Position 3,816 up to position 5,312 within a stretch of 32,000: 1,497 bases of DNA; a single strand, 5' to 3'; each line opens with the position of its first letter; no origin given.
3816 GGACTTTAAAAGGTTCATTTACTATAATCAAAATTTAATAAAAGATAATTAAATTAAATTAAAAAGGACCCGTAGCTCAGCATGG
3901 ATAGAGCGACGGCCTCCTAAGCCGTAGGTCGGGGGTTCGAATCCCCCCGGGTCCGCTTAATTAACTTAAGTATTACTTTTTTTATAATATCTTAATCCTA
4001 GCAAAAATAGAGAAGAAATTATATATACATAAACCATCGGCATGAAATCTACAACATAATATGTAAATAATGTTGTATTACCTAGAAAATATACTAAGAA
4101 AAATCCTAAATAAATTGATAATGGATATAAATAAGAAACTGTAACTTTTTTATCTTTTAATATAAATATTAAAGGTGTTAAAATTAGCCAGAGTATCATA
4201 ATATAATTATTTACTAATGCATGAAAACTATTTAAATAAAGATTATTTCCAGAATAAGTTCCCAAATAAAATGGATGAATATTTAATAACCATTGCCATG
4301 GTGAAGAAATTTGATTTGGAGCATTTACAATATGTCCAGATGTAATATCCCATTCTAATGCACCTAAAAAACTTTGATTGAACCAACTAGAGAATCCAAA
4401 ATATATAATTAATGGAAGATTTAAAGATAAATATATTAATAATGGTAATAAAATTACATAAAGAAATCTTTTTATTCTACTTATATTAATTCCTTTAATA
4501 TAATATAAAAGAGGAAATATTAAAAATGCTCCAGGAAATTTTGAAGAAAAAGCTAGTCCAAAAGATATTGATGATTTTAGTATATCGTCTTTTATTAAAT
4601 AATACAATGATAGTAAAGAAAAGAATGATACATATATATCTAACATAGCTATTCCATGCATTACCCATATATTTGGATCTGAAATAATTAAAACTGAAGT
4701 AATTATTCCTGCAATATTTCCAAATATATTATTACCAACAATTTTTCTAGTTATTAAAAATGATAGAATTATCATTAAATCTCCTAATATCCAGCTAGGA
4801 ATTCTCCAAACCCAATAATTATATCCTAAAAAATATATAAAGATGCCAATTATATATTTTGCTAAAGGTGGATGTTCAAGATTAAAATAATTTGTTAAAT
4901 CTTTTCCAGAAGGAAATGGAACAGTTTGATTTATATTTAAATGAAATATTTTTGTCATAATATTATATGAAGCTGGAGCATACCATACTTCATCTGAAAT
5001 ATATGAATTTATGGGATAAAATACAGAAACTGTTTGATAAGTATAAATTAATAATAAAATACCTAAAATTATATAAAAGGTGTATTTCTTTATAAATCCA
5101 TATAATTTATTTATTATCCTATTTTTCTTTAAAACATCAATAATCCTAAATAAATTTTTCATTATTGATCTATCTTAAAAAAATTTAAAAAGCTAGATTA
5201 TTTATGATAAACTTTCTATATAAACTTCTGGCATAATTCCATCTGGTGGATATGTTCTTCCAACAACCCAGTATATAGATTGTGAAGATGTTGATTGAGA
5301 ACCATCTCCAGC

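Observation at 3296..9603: Co-directional surface gene train: pilin, PMT-like glycosyltransferase, DUF2341-like protein, two Thr-rich proteins and a sequon-dense anchored protein form a candidate O-glycosylated adhesion module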

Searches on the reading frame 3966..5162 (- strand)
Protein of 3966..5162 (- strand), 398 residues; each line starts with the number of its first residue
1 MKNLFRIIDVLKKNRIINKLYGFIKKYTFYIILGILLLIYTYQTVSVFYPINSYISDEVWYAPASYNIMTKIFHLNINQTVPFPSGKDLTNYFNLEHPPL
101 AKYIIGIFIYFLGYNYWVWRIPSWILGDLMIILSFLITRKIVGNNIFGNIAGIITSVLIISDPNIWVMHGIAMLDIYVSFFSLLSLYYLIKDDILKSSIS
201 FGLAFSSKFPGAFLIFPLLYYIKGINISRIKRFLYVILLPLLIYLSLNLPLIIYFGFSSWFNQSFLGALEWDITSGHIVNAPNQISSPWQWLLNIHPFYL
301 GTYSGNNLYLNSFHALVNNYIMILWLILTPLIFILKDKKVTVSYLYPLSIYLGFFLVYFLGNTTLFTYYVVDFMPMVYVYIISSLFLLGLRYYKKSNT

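Call 3: search_protein_families(library=pfam, proteins=[window:3966-5162:-], max_evalue=1)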
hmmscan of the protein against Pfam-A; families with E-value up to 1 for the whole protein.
window:3966-5162:- (398 aa): 2 families
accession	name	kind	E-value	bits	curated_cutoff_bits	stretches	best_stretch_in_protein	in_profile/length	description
PF13231.12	PMT_2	-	3e-08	34.5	26.1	1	97-236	2-145/160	Dolichyl-phosphate-mannose-protein mannosyltransferase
PF02366.24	PMT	-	0.00013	22.1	22.7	1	108-222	74-196/245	Dolichyl-phosphate-mannose-protein mannosyltransferase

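Call 4: search_protein_families(library=ncbifam, proteins=[window:3966-5162:-], max_evalue=1)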
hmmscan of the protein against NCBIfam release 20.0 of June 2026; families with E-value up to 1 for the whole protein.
window:3966-5162:- (398 aa): 1 family
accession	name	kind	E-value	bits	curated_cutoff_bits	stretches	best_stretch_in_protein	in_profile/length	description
NF058602.1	PrMnsylTfPmt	equivalog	4e-13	49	800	1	30-193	38-191/530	protein O-mannosyltransferase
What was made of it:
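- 3966..5162 (-): GT-C glycosyltransferase of 398 aa and ~10 TM, GT39/PMT_2-type. Ortholog of Nst1_360 / Nps_02605 (arCOG00561), ~50% identical to the Sulfolobales enzyme at the agl1 (saci0421) position. Pfam and NCBIfam (calls 3, 4).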

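Call 6: search_solved_structures(query=window:3966-5162:-, max_evalue=10, show_alignments=2)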
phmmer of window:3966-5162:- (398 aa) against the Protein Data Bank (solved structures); distinct sequences matched with E-value up to 10: 0.
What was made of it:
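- Tried and rejected: Single-sequence search of the GT against PDB sequences found nothing (call 6).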

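Call 8: find_homologous_proteins(query=window:3966-5162:-, max_evalue=0.001)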
Query window:3966-5162:- (398 aa): 96 proteins with E <= 0.001 among 8000 candidates.
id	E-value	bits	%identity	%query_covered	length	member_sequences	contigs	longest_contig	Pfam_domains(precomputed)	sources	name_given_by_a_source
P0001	6.9e-232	788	91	100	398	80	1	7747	PF02366.25,PF13231.13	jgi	-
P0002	4.4e-225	766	89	99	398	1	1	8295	PF13231.13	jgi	-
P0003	5.6e-225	765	89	99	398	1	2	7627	PF13231.13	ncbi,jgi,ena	ncbi:MAG: glycosyltransferase family 39 protein [Candidatus Nanopusillus sp.]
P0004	1.5e-221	754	87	99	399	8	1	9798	PF13231.13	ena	-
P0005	4.0e-221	753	86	99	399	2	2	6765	PF13231.13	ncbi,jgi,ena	ncbi:MAG: glycosyltransferase family 39 protein [Candidatus Nanopusillus sp.]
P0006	3.7e-158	545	63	99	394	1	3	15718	PF02366.25,PF13231.13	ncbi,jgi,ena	-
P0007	2.3e-108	381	50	95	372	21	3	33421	PF13231.13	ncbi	ncbi:MAG: glycosyltransferase family 39 protein [Saccharolobus sp.]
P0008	1.1e-107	379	48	96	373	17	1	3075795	PF13231.13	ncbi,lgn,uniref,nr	ncbi:glycosyltransferase family 39 protein [Saccharolobus caldissimus]|uniref:Glycosyl transferase n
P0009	2.4e-102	362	48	89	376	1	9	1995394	PF13231.13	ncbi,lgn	ncbi:MAG: glycosyltransferase family 39 protein [Thermoproteus sp.]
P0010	3.2e-102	361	50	90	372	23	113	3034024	PF13231.13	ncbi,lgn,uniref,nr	ncbi:glycosyltransferase [Saccharolobus solfataricus]|uniref:Glycosyltransferase RgtA/B/C/D-like dom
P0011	5.6e-102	360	50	94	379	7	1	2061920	PF13231.13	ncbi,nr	ncbi:glycosyltransferase [Sulfolobus acidocaldarius SUSAZ]|nr:glycosyltransferase [Sulfolobus acidoc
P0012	2.6e-101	358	50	89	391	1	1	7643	PF13231.13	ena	-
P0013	2.3e-100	355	49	89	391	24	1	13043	PF13231.13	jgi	jgi:predicted membrane-bound dolichyl-phosphate-mannose-protein mannosyltransferase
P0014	1.1e-99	353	52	89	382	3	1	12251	PF13231.13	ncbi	-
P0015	1.1e-99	353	49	91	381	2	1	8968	PF13231.13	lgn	-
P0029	2.9e-60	223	39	90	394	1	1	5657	PF13231.13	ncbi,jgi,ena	-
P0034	4.1e-40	157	36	74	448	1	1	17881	PF13231.13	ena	-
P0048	8.7e-36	142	30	84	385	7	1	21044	PF02366.25,PF13231.13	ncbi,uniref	ncbi:glycosyltransferase family 39 protein [Pyrobaculum sp.]|uniref:glycosyltransferase family 39 pr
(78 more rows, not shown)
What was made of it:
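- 3966..5162 (-): Homologs (call 8).
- On Sulfolobales Agl1 (saci0421) orthologous group: 47-50% identity over 89-96% coverage to Saccharolobus, Sulfolobus, Stygiolobus and Acidianus proteins (call 8).
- Closest known: Sulfolobus acidocaldarius Agl1. Same: Same subfamily: 47-50% identity over about 90% of the length (call 8).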

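Call 9: find_encoding_contigs(protein=P0006, flank=8000, max_places=3)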
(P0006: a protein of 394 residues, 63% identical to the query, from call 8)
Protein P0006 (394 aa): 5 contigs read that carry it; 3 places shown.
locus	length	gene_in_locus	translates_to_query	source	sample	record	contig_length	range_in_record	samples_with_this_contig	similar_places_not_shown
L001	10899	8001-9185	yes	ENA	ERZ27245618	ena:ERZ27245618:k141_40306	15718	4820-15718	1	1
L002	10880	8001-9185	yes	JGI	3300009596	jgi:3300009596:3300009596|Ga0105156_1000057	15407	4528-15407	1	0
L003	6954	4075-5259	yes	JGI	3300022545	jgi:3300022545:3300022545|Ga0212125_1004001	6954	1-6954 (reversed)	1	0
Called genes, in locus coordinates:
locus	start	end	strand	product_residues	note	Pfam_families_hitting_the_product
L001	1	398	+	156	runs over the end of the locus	PF19045:Ligase_CoA_2 (weak)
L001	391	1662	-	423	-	PF02511:Thy1 (weak)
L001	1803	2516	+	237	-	-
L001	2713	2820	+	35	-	-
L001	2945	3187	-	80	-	-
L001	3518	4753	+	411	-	-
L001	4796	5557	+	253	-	-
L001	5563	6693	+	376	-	-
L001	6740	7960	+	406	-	-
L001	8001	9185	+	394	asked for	PF02366:PMT (weak), PF13231:PMT_2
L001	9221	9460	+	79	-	-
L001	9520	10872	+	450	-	-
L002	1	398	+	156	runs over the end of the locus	PF19045:Ligase_CoA_2 (weak)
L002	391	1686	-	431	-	PF02511:Thy1 (weak)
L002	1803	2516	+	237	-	-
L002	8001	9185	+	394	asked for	PF02366:PMT (weak), PF13231:PMT_2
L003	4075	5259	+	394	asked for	PF02366:PMT (weak), PF13231:PMT_2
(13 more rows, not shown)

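Call 10: find_encoding_contigs(protein=P0011, flank=8000, max_places=2)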
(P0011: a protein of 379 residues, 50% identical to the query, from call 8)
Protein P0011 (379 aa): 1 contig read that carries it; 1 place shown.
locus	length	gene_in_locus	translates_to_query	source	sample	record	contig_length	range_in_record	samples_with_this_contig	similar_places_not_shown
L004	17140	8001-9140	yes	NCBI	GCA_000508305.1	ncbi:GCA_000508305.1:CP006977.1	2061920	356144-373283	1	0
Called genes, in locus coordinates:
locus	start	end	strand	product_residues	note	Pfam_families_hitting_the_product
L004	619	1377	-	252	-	PF02654:CobS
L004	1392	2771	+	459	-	PF01656:CbiA, PF13500:AAA_26 (weak), PF07685:GATase_3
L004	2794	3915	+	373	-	PF02540:NAD_synthase, PF01171:ATP_bind_3 (weak), PF06508:QueC (faint), PF00958:GMP_synt_C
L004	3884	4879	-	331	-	PF01435:Peptidase_M48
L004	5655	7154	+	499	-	-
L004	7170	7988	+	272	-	PF01791:DeoC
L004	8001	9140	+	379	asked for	PF13231:PMT_2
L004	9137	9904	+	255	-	PF00483:NTP_transferase, PF12804:NTP_transf_3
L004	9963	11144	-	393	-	PF01370:Epimerase, PF16363:GDP_Man_Dehyd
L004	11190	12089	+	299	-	PF01869:BcrAD_BadFG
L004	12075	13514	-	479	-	PF01019:G_glu_transpept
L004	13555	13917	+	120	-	-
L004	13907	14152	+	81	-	PF01503:PRA-PH (weak), PF03819:MazG, PF12643:MazG-like (weak)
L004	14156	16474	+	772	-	PF08351:TmcA_N, PF05127:NAT10_TcmA_helicase, PF13718:GNAT_acetyltr_2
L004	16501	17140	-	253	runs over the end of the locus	-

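Call 34: predict_structure(alignment_id=A1)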
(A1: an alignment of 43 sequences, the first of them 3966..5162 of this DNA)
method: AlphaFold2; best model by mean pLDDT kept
length: 398 residues; sequences in the alignment: 43
mean_pLDDT: 93.4   pTM: 0.91
mean pLDDT of the five models: 93.4, 93.1, 92.7, 92.4, 92.1
residues with pLDDT >= 90: 338; 70-90: 43; 50-70: 16; < 50: 1
segments of 3 or more residues with pLDDT < 50: none
pLDDT, mean of each block of 10 residues (from residue 1): 81 75 81 98 96 93 98 97 88 96 98 97 98 98 95 98 97 98 98 98 98 98 93 98 98 98 94 76 91 95 60 91 97 96 98 97 95 98 97 88
secondary structure, 60 per line:
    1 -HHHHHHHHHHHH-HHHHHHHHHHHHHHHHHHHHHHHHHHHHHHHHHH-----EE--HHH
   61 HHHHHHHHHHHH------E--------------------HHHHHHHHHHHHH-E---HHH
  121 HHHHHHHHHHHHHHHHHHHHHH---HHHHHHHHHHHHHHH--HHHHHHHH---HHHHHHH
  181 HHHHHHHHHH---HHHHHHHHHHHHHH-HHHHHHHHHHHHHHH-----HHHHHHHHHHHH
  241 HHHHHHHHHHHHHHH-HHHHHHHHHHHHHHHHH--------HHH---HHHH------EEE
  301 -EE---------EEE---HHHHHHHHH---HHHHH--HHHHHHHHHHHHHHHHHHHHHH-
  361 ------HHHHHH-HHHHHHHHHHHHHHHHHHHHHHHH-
elements in order: H2-13 H15-48 H58-72 H100-112 H118-142 H146-160 H163-170 H174-190 H194-207 H209-223 H229-255 H257-273 H288-291 E298-300 E313-315 H319-327 H331-335 H338-359 H367-372 H374-397
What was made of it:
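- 3966..5162 (-): AF2 pLDDT 93.4 (call 34).
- On PMT / GT39 protein O-mannosyltransferase: AF2 pLDDT 93.4 with ~10 TM helices (call 34).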

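Call 36: fold_search(model_id=the predicted structure, library=pdb)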
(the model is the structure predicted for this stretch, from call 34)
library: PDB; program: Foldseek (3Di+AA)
matches with E <= 10: 219; with E <= 0.001: 10
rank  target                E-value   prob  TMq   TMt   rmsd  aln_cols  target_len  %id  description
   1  9i5k_A                5.8e-07  1.00  0.66  0.54   4.8       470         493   15  Structure of the Chaetomium thermophilum Pmt4 homodimer (C2 symmetry) (released 2025-12-24)
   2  5ezm                  2.0e-06  1.00  0.56  0.43   6.1       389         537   15  Crystal Structure of ArnT from Cupriavidus metallidurans in the apo state (released 2016-02-17)
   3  5f15                  4.5e-06  1.00  0.57  0.44   5.6       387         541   12  Crystal Structure of ArnT from Cupriavidus metallidurans bound to Undecaprenyl phosphate (released 2016-02-17)
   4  6p25_B                7.9e-06  1.00  0.41  0.25   4.9       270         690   18  Structure of S. cerevisiae protein O-mannosyltransferase Pmt1-Pmt2 complex bound to the sugar donor and a peptide acce (released 2019-07-10)
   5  6p25_A                5.2e-05  1.00  0.38  0.22  10.3       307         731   18  Structure of S. cerevisiae protein O-mannosyltransferase Pmt1-Pmt2 complex bound to the sugar donor and a peptide acce (released 2019-07-10)
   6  9i5l_A                1.0e-04  1.00  0.43  0.25  10.8       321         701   18  Structure of the Chaetomium thermophilum Pmt4 homodimer (C1 symmetry) (released 2025-12-24)
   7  9e61_A                2.6e-04  1.00  0.39  0.23   9.6       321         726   14  Cryo-EM structure of Saccharomyces cerevisiae Pmt4 apo form (released 2025-10-15)
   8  9e61_B                3.2e-04  1.00  0.39  0.23   9.8       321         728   15  Cryo-EM structure of Saccharomyces cerevisiae Pmt4 apo form (released 2025-10-15)
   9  9e6i_B                3.9e-04  1.00  0.39  0.23   9.8       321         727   15  Cryo-EM structure of Saccharomyces cerevisiae Pmt4-Ccw5 complex (released 2025-10-15)
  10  9s6t_A                4.8e-04  1.00  0.57  0.48   6.0       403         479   13  Ternary cryo-EM structure of chicken ALG12 with Dol25-PP-GlcNAc2Man7, Dol25-P-Man, and Fab (released 2026-03-18)
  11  7e9s_A                2.8e-03  1.00  0.49  0.25  12.4       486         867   14  Archaeal oligosaccharyltransferase AglB from Archaeoglobus fulgidus in complex with an inhibitory peptide and a dolich (released 2021-09-08)
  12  9s6s_A                3.4e-03  1.00  0.51  0.39   7.3       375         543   11  Ternary cryo-EM structure of human ALG9 with Dol25-PP-GlcNAc2Man6, Dol25-P-Man and Fab (released 2026-03-18)
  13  3wak                  4.7e-03  1.00  0.53  0.27  12.7       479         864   15  Crystal structure of the Archaeoglobus fulgidus oligosaccharyltransferase (O29867_ARCFU) in the apo form (released 2013-10-30)
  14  5gmy_A                7.2e-03  1.00  0.48  0.26  12.2       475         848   14  Crystal structure of the Archaeoglobus fulgidus oligosaccharyltransferase (O29867_ARCFU) tethered with an acceptor pep (released 2017-02-01)
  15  6ftg_5                7.9e-03  1.00  0.51  0.33  11.3       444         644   13  Subtomogram average of OST-containing ribosome-translocon complexes from canine rough microsomal membranes (released 2018-03-21)
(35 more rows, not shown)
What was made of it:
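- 3966..5162 (-): Foldseek: Pmt4 E=5.8e-7 with TMq 0.66, ArnT E=2e-6 with TMq 0.56 (call 36).
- On PMT / GT39 protein O-mannosyltransferase: Foldseek top hits are Pmt4, ArnT, Pmt1/2 and ALG12 (call 36).
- On AglB / STT3 oligosaccharyltransferase: AglB ranks 11th or lower by fold, with E=2.8e-3 (call 36).
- Closest known: Protein O-mannosyltransferases. Different: 15-18% identity to solved PMTs (call 36).
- Closest known: ArnT. Same: Fold (TMq 0.56-0.57, call 36).
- ArnT is nearly as good a fold match (call 36). ArnT is the second-best fold match (E=2e-6, TMq 0.56-0.57) (call 36).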

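Call 38: search_solved_structures(query=A1, max_evalue=10, show_alignments=4)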
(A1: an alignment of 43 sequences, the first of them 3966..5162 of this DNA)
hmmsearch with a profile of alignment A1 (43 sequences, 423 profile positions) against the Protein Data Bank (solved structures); distinct sequences matched with E-value up to 10: 2.
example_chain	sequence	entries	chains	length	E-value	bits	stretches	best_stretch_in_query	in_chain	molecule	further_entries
9i5k_A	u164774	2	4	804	0.068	15.5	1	124-248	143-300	Dolichyl-phosphate-mannose--protein mannosyltransferase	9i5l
6p25_A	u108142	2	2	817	1.8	10.8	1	127-258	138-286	Dolichyl-phosphate-mannose--protein mannosyltransferase 1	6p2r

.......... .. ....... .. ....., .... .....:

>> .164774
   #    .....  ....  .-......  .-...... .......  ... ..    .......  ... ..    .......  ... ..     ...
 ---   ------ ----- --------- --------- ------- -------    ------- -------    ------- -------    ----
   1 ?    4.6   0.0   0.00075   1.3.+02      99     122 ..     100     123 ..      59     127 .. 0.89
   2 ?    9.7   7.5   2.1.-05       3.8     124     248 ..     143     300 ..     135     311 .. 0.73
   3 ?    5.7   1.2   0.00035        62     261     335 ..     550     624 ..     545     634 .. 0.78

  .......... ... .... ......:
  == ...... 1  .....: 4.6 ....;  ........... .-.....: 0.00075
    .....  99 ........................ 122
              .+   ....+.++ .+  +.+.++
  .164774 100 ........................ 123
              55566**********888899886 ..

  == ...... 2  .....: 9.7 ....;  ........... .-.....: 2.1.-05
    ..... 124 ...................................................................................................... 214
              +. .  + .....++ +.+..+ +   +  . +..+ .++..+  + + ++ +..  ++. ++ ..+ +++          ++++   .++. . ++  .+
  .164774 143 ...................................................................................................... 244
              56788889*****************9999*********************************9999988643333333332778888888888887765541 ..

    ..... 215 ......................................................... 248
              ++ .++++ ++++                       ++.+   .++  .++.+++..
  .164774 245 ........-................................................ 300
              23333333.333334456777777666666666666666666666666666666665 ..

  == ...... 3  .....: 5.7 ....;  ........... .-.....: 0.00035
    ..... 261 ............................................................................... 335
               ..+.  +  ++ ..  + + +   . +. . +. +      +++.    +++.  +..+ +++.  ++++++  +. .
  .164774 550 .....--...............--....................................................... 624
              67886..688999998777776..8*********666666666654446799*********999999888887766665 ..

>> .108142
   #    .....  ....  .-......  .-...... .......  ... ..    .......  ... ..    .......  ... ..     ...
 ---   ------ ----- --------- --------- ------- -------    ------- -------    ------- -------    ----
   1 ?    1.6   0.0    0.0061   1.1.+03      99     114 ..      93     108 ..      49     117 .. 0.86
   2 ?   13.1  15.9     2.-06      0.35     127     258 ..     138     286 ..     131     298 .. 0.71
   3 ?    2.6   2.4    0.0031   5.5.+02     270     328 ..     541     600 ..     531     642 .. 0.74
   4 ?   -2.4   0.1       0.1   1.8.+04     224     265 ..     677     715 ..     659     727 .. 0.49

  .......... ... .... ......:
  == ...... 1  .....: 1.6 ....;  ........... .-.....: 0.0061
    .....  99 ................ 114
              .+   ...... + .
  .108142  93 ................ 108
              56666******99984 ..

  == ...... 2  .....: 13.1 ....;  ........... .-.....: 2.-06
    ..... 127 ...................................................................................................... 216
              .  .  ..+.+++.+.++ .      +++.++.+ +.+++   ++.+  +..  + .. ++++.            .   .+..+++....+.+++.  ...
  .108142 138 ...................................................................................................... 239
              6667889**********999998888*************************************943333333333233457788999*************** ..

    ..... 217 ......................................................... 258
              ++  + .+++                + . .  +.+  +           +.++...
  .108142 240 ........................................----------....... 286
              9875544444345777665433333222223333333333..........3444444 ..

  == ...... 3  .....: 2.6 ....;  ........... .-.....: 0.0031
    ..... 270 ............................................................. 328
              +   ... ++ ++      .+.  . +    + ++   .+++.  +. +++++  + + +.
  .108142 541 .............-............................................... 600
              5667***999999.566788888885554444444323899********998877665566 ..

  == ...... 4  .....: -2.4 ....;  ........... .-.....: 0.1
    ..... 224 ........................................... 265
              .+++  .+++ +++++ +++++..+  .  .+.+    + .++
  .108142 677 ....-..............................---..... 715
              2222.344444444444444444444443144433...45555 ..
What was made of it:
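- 3966..5162 (-): The family profile hits only PMTs among PDB sequences (call 38).
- On PMT / GT39 protein O-mannosyltransferase: The family profile aligns these to Pmt4 and Pmt1 (call 38).
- On ArnT / GT83: No ArnT among PDB sequence hits at E<=10 (calls 6, 38).
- Closest known: ArnT. Different: No sequence-level match (calls 4, 38).
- HPPLAK, R120 and the LD motif align to Pmt1/Pmt4 HPPL[AG]K, Pmt1 R138 and LLD (call 38). No sequence-level match to ArnT was found in PDB or NCBIfam searches, while PMTs are found (calls 4, 38). The motif reads HPPLAK as in PMTs (call 38), not the EKPP form I recall for ArnT.
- Tried and rejected: Only the family profile reached PMTs, and weakly (call 38).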

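Call 39: find_encoding_contigs(protein=P0004, flank=8000, max_places=3)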
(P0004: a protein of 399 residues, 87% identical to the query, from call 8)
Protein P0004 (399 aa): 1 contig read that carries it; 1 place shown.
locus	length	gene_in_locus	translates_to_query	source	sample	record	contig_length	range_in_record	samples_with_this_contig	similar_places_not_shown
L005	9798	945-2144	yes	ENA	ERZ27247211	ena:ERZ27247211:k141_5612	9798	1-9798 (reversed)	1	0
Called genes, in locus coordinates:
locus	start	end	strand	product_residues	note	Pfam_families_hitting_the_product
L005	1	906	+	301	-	?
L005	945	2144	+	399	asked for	PF13231:PMT_2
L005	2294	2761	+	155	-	-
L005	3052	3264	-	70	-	-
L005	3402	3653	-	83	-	-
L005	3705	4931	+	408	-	PF00155:Aminotran_1_2, PF00266:Aminotran_5, PF01041:DegT_DnrJ_EryC1, PF01053:Cys_Met_Meta_PP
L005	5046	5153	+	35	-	-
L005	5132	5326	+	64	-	-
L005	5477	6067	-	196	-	-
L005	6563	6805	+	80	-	-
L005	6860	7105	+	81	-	-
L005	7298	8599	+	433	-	PF00079:Serpin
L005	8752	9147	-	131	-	PF01850:PIN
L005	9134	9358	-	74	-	-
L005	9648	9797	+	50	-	?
